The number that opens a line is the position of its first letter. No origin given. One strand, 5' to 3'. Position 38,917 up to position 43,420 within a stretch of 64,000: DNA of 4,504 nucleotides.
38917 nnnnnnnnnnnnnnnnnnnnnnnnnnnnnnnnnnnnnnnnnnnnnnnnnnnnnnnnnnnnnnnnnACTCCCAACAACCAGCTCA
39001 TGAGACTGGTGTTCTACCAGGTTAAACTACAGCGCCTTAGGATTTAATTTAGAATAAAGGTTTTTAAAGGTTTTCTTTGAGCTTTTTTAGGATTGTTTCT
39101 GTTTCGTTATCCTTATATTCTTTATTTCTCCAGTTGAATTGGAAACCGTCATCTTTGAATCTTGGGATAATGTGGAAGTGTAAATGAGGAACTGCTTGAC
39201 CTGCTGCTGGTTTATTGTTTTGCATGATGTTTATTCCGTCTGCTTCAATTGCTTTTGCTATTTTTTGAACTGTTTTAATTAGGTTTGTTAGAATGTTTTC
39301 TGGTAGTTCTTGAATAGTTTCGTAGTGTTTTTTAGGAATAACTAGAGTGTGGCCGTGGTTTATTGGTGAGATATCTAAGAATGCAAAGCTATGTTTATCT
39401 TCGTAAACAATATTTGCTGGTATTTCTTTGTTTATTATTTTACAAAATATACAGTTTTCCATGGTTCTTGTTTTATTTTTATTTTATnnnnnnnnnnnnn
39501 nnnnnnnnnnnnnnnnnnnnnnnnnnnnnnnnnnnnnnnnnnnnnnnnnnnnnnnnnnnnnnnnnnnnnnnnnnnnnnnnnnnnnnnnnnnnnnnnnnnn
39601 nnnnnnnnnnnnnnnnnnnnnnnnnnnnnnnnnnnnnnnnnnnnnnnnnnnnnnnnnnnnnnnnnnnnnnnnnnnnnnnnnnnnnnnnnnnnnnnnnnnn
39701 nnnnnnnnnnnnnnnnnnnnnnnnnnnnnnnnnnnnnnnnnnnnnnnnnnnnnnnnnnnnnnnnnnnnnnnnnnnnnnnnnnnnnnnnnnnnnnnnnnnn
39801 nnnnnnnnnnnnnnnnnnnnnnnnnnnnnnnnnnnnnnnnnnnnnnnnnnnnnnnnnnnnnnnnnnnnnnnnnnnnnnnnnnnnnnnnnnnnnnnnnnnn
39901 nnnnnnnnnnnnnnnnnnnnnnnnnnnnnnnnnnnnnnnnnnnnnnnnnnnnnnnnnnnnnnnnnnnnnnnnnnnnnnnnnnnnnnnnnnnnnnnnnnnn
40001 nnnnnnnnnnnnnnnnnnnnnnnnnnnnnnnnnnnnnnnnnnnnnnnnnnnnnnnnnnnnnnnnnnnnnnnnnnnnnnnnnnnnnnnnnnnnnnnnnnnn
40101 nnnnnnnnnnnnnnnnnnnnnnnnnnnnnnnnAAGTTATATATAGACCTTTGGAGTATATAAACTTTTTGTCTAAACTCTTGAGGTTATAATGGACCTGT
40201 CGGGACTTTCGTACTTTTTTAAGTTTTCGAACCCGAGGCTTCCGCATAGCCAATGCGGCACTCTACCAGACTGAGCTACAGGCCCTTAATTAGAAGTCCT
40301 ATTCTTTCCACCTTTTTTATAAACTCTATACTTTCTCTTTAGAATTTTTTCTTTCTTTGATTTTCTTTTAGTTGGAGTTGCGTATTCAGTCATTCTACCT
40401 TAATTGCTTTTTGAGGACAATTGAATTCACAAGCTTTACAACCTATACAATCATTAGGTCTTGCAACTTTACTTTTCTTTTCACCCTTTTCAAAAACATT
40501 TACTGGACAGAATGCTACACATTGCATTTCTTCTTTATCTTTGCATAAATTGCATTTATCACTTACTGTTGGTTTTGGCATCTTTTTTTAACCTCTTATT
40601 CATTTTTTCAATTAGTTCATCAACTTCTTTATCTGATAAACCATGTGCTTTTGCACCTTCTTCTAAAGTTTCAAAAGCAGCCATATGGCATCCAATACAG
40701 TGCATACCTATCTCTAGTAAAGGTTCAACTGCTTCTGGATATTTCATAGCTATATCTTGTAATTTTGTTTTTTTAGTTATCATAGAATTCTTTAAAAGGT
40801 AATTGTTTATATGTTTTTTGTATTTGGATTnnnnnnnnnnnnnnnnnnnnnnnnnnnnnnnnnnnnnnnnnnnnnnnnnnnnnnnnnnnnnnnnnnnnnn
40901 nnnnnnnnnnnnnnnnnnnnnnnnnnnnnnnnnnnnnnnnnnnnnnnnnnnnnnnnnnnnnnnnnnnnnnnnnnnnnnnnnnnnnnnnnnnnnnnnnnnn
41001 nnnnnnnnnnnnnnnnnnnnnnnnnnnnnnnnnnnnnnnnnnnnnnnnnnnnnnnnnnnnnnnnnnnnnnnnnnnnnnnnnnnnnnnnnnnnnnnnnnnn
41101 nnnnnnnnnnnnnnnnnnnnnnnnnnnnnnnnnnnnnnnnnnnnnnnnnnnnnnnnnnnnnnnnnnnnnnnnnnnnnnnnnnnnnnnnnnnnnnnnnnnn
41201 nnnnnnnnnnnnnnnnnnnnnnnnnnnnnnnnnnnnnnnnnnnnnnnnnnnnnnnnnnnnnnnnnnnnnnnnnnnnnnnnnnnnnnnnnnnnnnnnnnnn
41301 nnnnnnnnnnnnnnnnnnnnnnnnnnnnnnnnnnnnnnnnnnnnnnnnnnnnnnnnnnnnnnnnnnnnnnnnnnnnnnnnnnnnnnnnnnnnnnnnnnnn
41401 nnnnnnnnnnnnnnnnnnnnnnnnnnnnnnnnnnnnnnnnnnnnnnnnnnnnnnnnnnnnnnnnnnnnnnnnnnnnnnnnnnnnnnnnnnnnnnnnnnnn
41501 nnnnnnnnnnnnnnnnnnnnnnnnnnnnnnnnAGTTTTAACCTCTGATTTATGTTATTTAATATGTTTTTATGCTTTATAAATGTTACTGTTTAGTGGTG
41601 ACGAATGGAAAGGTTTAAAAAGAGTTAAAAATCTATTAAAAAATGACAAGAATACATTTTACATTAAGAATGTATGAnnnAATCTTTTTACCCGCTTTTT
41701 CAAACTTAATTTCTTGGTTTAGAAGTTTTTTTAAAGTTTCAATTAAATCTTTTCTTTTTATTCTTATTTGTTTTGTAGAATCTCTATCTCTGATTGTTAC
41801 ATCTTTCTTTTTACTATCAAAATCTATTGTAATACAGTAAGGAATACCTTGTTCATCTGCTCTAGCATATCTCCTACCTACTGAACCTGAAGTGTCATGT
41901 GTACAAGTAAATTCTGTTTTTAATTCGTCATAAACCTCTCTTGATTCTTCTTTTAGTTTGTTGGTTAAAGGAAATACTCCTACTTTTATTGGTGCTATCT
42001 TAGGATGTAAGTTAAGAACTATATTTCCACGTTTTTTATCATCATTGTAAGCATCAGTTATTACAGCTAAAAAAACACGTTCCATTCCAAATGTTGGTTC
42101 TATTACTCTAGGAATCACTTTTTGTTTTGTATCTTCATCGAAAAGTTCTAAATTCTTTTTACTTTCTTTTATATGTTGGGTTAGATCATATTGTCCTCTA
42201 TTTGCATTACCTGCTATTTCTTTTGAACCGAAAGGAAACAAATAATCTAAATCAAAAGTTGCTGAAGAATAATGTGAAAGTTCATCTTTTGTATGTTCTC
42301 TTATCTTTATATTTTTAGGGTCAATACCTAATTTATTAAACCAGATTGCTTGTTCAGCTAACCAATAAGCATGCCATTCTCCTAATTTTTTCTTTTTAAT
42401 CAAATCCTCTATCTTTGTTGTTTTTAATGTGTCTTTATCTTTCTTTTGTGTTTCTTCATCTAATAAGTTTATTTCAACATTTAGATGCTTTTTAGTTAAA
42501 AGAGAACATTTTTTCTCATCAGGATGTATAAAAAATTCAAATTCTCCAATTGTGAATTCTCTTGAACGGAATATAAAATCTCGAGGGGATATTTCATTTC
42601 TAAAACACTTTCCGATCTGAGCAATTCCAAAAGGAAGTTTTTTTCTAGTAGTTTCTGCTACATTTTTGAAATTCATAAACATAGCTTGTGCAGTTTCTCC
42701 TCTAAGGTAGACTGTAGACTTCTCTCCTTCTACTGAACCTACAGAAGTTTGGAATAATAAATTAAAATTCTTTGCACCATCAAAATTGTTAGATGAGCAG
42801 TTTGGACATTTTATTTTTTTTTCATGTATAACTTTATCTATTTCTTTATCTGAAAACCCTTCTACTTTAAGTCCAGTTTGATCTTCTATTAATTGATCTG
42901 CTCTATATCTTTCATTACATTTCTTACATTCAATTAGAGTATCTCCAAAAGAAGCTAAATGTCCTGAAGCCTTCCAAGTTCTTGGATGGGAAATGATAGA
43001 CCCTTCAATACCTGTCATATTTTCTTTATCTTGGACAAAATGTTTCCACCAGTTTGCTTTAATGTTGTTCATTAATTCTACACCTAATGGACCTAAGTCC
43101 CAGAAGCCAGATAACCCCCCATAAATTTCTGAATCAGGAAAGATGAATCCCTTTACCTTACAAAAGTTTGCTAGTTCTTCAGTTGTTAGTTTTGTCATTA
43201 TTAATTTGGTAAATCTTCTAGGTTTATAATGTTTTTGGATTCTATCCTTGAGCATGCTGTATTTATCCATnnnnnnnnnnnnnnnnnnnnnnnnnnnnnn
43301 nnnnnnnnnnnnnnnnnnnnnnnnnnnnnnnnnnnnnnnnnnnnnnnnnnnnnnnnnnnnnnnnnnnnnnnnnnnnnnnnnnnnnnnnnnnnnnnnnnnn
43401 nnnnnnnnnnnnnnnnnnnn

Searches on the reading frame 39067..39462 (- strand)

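Call 38: search_protein_families(library=pfam, proteins=[window:39067-39462:-], max_evalue=0.01)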
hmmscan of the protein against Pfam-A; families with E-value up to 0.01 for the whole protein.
window:39067-39462:- (132 aa): 3 families
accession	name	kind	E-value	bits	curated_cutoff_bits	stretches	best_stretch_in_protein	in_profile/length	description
PF01230.28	HIT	-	3.2e-32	111.5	21.5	1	11-103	1-97/98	HIT domain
PF11969.13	DcpS_C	-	7.9e-18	65.4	24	1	3-100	1-101/114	Scavenger mRNA decapping enzyme C-term binding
PF04677.20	CwfJ_C_1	-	0.00034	20.9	21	1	2-100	12-108/122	Protein similar to CwfJ C-terminus 1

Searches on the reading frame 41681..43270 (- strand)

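Call 29: search_protein_families(library=pfam, proteins=[window:41681-43270:-], max_evalue=0.00001)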
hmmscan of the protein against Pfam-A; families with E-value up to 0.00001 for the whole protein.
window:41681-43270:- (530 aa): 2 families
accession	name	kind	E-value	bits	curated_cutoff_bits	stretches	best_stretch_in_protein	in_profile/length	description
PF03129.25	HGTP_anticodon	-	4.6e-20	72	21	1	429-515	1-93/94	Anticodon binding domain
PF00587.30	tRNA-synt_2b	-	4.6e-10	40.3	29.3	1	184-252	8-75/179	tRNA synthetase class II core domain (G, H, P, S and T)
